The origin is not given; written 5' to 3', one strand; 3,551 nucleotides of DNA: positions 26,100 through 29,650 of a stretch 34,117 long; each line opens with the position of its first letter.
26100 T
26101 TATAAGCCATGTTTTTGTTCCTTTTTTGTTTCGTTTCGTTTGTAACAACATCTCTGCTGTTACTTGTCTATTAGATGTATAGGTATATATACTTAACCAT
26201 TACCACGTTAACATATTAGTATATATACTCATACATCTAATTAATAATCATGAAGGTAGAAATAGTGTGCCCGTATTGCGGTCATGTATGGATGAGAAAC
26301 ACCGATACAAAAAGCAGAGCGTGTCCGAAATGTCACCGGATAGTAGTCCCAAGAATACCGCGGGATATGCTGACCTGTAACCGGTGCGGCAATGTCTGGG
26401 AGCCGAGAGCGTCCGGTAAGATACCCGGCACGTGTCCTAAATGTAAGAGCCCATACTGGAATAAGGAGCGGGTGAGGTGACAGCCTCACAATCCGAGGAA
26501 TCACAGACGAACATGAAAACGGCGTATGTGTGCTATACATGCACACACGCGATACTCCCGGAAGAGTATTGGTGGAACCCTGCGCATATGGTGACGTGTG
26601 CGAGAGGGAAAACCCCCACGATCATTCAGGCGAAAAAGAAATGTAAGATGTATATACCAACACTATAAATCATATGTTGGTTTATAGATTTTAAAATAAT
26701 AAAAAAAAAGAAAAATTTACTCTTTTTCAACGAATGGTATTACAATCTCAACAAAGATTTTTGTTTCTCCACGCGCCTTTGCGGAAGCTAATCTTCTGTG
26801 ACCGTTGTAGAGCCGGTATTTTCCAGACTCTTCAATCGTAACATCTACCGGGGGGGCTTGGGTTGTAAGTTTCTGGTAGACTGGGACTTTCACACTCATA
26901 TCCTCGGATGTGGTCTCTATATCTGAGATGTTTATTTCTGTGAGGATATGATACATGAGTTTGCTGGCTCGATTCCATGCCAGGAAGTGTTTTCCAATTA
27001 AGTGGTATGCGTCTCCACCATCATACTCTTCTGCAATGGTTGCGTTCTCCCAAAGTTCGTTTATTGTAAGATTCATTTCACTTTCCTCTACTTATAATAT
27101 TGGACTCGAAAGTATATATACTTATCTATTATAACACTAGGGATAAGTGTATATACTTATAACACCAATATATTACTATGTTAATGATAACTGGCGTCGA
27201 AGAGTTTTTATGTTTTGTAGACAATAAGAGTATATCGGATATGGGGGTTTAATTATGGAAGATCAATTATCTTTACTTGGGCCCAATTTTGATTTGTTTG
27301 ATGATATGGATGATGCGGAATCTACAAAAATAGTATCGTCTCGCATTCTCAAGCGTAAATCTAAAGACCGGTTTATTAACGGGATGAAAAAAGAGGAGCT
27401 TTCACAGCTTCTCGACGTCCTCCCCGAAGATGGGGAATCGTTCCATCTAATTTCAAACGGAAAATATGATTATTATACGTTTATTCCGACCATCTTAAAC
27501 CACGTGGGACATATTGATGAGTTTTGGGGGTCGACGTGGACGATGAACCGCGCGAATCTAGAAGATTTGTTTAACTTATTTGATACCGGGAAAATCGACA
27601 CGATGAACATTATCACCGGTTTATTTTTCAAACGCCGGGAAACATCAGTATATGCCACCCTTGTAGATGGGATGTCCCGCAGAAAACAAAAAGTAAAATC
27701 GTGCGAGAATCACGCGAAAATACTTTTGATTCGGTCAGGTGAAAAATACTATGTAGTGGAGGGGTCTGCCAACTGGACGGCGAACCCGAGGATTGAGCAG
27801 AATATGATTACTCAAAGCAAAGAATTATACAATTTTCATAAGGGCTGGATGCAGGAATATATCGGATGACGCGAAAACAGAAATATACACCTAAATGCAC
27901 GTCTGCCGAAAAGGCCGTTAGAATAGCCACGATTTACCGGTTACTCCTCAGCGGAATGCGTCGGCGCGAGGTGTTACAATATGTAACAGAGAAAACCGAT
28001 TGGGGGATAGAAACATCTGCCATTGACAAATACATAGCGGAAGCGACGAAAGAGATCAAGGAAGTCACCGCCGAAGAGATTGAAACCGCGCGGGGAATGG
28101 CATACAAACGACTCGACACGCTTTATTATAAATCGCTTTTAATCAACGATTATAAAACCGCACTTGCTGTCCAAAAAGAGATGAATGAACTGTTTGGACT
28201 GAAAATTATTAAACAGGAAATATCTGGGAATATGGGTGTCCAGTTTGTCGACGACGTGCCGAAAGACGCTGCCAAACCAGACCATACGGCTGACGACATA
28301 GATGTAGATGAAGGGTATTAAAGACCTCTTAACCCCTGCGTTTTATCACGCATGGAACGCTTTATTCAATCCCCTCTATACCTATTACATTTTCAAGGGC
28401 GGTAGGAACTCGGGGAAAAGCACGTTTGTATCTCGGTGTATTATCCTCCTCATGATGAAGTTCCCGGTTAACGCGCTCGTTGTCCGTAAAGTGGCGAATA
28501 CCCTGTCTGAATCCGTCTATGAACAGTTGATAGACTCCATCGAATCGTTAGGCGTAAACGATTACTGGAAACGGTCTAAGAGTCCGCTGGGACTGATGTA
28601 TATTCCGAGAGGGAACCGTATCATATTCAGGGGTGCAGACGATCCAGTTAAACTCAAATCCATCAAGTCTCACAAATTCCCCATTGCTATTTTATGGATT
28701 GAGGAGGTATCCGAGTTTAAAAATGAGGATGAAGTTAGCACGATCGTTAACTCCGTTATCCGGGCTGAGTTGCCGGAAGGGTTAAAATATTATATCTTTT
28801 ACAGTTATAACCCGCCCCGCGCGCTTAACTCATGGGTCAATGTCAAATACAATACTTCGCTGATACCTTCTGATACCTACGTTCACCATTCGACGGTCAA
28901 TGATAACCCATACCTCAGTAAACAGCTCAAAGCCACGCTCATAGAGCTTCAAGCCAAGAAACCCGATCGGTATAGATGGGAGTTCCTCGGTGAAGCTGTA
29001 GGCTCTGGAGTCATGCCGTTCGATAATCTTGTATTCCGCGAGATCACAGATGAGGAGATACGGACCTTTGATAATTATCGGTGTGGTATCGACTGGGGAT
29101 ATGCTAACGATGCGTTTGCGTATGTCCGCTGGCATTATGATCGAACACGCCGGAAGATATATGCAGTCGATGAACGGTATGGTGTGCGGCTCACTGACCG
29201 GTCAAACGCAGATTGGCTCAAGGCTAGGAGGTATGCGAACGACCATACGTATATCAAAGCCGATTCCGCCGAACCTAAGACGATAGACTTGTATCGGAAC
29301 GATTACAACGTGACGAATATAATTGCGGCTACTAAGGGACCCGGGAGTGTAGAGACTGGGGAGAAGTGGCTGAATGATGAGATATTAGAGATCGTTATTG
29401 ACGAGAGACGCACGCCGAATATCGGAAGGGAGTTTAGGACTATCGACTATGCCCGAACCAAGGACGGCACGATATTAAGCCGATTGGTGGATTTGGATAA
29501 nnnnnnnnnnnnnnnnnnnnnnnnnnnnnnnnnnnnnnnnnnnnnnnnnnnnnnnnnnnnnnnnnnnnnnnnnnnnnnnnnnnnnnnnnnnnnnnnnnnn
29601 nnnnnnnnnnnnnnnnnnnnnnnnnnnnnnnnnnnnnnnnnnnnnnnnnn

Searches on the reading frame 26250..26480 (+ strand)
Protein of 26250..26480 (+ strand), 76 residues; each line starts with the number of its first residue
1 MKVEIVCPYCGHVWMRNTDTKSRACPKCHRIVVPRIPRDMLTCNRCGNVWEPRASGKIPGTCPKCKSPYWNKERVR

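Call 55: search_protein_families(library=pfam, proteins=[window:26250-26480:+], max_evalue=0.01)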
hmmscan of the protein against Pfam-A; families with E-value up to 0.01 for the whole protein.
window:26250-26480:+ (76 aa): 18 families
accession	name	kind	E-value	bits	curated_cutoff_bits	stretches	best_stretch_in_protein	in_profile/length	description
PF08271.17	Zn_Ribbon_TF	-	2.6e-08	33.7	29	1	24-52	2-31/43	TFIIB zinc-binding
PF09723.15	Zn_ribbon_8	-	9.2e-06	26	34.4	0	43-67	8-34/41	Zinc ribbon domain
PF10571.15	UPF0547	-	1.5e-05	25.5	29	0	6-14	16-24/26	Uncharacterised protein family UPF0547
PF23470.1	Zn_ribbon_PF0610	-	2.6e-05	24.3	26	1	43-70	4-29/39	PF0610 rubredoxin-like zinc beta-ribbon domain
PF01155.25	HypA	-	4.2e-05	24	28.9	0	40-69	70-96/112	Hydrogenase/urease nickel incorporation, metallochaperone, hypA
PF13248.11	Zn_ribbon_3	-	5.1e-05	23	27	0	5-13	17-25/26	zinc-ribbon domain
PF12773.13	DZR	-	5.7e-05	23.6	27.3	1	25-69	1-34/45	Double zinc ribbon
PF13717.11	Zn_ribbon_4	-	7.8e-05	23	30.3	0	40-50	25-35/36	zinc-ribbon domain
PF14311.12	DUF4379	-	0.00016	22.2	24.5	0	5-30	28-55/56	Probable Treble clef zinc finger domain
PF14319.11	Zn_Tnp_IS91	-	0.00057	20.3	26.3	0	5-30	39-64/90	Transposase zinc-binding domain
PF06677.18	Auto_anti-p27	-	0.0012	19.4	24.1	1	6-28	17-39/40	Sjogren's syndrome/scleroderma autoantigen 1 (Autoantigen p27)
PF07295.17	DUF1451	-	0.0013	19.3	26.1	0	40-70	113-142/146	Zinc-ribbon containing domain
PF10080.14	FtrD-like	-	0.0022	18.6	26.3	1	23-69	35-80/101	Membrane iron-sulfur containing protein FtrD-like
PF11238.13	DUF3039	-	0.0026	17.9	22.7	0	6-32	26-53/56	Protein of unknown function (DUF3039)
PF13240.11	Zn_Ribbon_1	-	0.003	17.7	25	0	7-12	16-21/23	zinc-ribbon domain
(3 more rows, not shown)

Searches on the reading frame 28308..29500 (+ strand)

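Call 16: search_dna_similar(query=window:28308-29500:+, collection=phages, mode=protein, max_rows=15)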
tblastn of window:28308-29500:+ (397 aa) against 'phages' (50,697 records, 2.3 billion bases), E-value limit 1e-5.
Records with a match: 1325; places in all: 1326; records where one place covers at least 80% of the query: 814.
Best place of each record, by identity: <60% 1325.
By first word of the organism name: Pseudomonas 240; Streptococcus 239; Staphylococcus 151; Enterococcus 88; Clostridium 63; Bacillus 51; Bacteroides 39; Listeria 38; Acinetobacter 37; Vibrio 33; and 73 more.
By host as written in the record: - 120; Pseudomonas aeruginosa 95; Pseudomonas aeruginosa PAO1 57; Staphylococcus aureus 41; Clostridium sporogenes ATCC-15579 30; Enterococcus faecalis 27; Pseudomonas sp. 22; Listeria monocytogenes 18; and 501 more.
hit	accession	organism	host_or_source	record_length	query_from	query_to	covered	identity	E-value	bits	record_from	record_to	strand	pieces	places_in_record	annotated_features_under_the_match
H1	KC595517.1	Brevibacillus phage Abouo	Brevibacillus laterosporus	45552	1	397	100%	58.6%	2e-146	464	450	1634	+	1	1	terminase large subunit | terminase small subunit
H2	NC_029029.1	Brevibacillus phage Abouo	Brevibacillus laterosporus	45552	1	397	100%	58.6%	2e-146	464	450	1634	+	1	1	terminase large subunit | terminase small subunit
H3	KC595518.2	Brevibacillus phage Davies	Brevibacillus laterosporus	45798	1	397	100%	58.6%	2e-146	464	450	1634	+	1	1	terminase large subunit | terminase small subunit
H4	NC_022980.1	Brevibacillus phage Davies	Brevibacillus laterosporus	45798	1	397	100%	58.6%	2e-146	464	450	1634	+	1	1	terminase large subunit | terminase small subunit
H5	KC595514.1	Brevibacillus phage Jimmer2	Brevibacillus laterosporus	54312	1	397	100%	58.6%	2e-146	464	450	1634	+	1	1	terminase large subunit | terminase small subunit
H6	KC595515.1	Brevibacillus phage Jimmer1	Brevibacillus laterosporus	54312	1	397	100%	58.6%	2e-146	464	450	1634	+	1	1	terminase large subunit | terminase small subunit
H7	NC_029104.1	Brevibacillus phage Jimmer1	Brevibacillus laterosporus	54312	1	397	100%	58.6%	2e-146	464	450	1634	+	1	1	terminase large subunit | terminase small subunit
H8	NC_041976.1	Brevibacillus phage Jimmer2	Brevibacillus laterosporus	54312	1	397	100%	58.6%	2e-146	464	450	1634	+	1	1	terminase large subunit | terminase small subunit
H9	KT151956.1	Brevibacillus phage Osiris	Brevibacillus laterosporus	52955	1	397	100%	58.6%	3e-146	464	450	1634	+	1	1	putative terminase large subunit | putative terminase small subunit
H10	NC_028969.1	Brevibacillus phage Osiris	Brevibacillus laterosporus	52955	1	397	100%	58.6%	3e-146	464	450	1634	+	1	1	terminase large subunit | terminase small subunit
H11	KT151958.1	Brevibacillus phage Powder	Brevibacillus laterosporus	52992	1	397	100%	58.6%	3e-146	464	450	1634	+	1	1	putative terminase large subunit | putative terminase small subunit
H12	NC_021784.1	Thermus phage phi OH2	-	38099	1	395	99%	54.4%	3e-140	446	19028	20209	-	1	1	terminase large subunit | terminase small subunit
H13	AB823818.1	Geobacillus phage phiOH2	-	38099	1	395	99%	54.4%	3e-140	446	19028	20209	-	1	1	terminase large subunit | terminase small subunit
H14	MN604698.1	Bacillus phage vB_BcM_Sam46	Bacillus cereus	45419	12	397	97%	53.6%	6e-125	403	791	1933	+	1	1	large terminase subunit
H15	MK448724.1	Streptococcus phage Javan273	Streptococcus iniae Si1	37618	2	397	100%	52.0%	5e-129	414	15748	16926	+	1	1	terminase large subunit | terminase small subunit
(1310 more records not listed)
